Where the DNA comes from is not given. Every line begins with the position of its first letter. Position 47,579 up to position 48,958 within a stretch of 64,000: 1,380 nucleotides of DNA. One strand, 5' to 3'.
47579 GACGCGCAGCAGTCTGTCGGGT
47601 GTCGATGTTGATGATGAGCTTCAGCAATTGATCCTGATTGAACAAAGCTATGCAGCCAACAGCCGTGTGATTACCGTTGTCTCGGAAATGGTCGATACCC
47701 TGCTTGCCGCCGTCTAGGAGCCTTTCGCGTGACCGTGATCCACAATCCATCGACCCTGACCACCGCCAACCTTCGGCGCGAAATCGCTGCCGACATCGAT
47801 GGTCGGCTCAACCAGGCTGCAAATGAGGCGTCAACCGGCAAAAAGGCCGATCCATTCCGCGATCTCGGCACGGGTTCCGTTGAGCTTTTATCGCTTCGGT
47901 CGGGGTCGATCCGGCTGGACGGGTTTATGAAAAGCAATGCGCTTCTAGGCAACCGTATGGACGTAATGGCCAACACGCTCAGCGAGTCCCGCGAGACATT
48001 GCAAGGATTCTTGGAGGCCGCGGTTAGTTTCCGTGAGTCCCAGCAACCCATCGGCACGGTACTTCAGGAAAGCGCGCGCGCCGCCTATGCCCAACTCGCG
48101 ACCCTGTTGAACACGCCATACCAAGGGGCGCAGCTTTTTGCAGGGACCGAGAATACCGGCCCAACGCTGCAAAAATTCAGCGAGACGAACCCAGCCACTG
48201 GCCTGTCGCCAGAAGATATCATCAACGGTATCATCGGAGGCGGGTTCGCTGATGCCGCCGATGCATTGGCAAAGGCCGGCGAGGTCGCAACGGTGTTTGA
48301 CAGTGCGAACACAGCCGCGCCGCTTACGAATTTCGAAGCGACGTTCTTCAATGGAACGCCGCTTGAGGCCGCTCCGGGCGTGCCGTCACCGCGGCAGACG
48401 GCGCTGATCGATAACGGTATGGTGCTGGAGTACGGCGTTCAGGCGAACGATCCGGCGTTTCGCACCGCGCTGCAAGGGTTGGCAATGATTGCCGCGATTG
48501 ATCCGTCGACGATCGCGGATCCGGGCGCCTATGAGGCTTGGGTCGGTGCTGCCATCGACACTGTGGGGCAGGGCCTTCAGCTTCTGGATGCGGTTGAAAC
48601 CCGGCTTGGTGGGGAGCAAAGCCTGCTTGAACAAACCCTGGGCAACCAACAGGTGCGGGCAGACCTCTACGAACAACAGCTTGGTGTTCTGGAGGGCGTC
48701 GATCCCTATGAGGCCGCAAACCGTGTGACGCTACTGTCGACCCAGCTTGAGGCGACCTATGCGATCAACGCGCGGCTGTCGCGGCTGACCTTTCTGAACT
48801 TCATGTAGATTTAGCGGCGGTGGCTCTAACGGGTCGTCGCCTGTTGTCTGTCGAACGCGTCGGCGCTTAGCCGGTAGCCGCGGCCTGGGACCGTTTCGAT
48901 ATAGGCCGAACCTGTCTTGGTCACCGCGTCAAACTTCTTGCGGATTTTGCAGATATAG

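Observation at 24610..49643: A 9-mer family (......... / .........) occurs only in the spacers between flagellar operons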

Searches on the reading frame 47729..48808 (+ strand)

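Call 9: search_protein_families(library=pfam, proteins=[window:47729-48808:+])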
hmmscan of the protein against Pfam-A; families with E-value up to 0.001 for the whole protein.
window:47729-48808:+ (359 aa): 2 families
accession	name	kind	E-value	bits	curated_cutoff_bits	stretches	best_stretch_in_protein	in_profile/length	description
PF00700.27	Flagellin_C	-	2.5e-07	31.4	23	1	276-356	1-83/86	Bacterial flagellin C-terminal helical region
PF00669.25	Flagellin_N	-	2.2e-06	28.2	26.6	1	9-140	3-137/139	Bacterial flagellin N-terminal helical region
